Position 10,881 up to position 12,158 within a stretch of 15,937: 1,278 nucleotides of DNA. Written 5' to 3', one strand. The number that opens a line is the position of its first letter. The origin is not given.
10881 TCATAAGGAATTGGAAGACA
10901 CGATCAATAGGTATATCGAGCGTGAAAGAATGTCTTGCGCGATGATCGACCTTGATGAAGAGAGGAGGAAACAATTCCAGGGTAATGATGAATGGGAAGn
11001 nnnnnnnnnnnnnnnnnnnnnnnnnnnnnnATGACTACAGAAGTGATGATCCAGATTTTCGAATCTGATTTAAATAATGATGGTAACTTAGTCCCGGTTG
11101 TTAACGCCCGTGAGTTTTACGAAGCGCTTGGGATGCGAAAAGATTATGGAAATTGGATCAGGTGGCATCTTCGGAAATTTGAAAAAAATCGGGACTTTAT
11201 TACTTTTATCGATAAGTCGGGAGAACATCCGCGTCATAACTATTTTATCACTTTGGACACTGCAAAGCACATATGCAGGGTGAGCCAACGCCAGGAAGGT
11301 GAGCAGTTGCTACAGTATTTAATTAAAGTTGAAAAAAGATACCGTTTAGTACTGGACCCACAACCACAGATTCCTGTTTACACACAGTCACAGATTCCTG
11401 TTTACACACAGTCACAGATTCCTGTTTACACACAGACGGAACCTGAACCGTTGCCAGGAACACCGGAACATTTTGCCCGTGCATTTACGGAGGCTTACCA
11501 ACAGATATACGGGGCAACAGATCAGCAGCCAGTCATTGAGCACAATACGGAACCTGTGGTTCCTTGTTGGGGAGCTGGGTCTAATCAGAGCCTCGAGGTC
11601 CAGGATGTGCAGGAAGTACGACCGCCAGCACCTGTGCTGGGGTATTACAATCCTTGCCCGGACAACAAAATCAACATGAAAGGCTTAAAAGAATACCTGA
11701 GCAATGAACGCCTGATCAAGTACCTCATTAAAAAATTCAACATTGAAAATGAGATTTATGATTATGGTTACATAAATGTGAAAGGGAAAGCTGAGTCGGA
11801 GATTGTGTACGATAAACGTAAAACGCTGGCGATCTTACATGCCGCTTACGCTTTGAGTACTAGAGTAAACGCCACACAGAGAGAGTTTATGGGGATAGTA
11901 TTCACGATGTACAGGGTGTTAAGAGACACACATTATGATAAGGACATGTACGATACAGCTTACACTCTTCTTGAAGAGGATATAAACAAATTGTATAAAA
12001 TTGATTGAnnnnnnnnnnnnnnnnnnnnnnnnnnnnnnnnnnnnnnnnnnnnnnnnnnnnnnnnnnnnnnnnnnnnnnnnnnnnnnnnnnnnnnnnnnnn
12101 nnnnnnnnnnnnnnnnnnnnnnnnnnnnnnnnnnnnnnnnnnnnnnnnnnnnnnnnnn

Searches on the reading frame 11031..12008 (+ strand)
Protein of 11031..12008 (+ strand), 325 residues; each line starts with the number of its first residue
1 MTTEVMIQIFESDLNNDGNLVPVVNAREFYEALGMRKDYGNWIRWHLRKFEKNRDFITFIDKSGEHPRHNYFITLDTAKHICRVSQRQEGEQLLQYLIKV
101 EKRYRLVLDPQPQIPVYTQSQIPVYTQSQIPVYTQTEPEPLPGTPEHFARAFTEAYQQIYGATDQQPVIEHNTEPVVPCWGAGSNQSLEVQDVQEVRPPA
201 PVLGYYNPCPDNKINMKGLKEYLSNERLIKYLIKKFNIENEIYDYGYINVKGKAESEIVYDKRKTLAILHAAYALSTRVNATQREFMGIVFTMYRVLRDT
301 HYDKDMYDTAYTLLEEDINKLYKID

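Call 27: search_protein_families(library=pfam, proteins=[window:11031-12008:+], max_evalue=0.05)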
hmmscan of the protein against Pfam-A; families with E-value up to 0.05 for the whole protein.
window:11031-12008:+ (325 aa): 1 family
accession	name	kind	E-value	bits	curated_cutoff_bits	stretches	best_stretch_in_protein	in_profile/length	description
PF08346.17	AntA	-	1.9e-15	57.6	27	1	24-85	1-66/68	AntA/AntB antirepressor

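Call 28: search_protein_families(library=phrogs, proteins=[window:11031-12008:+], max_evalue=0.01)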
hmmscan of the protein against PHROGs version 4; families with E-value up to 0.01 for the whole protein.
window:11031-12008:+ (325 aa): 7 families
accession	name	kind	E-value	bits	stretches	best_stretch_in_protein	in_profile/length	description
phrog_5817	-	transcription regulation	5.3e-20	73.3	1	2-106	7-114/210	anti-repressor Ant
phrog_377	-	transcription regulation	5.8e-14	53.4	1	3-120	2-126/213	anti-repressor Ant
phrog_6904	-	unknown function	6e-12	46.7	1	4-85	3-90/95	-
phrog_373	-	transcription regulation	6.1e-10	39.9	1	16-112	92-196/373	anti-repressor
phrog_63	-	transcription regulation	1.3e-07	32.3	1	10-105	119-219/431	anti-repressor Ant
phrog_14211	-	transcription regulation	6.2e-06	26.9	1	64-105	91-132/234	anti-repressor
phrog_31873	-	unknown function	0.0036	18.4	1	5-50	12-52/65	-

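Call 112: search_protein_families(library=padloc, proteins=[window:11031-12008:+], max_evalue=0.01)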
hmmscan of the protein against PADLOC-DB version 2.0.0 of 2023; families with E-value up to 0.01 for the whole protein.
window:11031-12008:+ (325 aa): 0 families
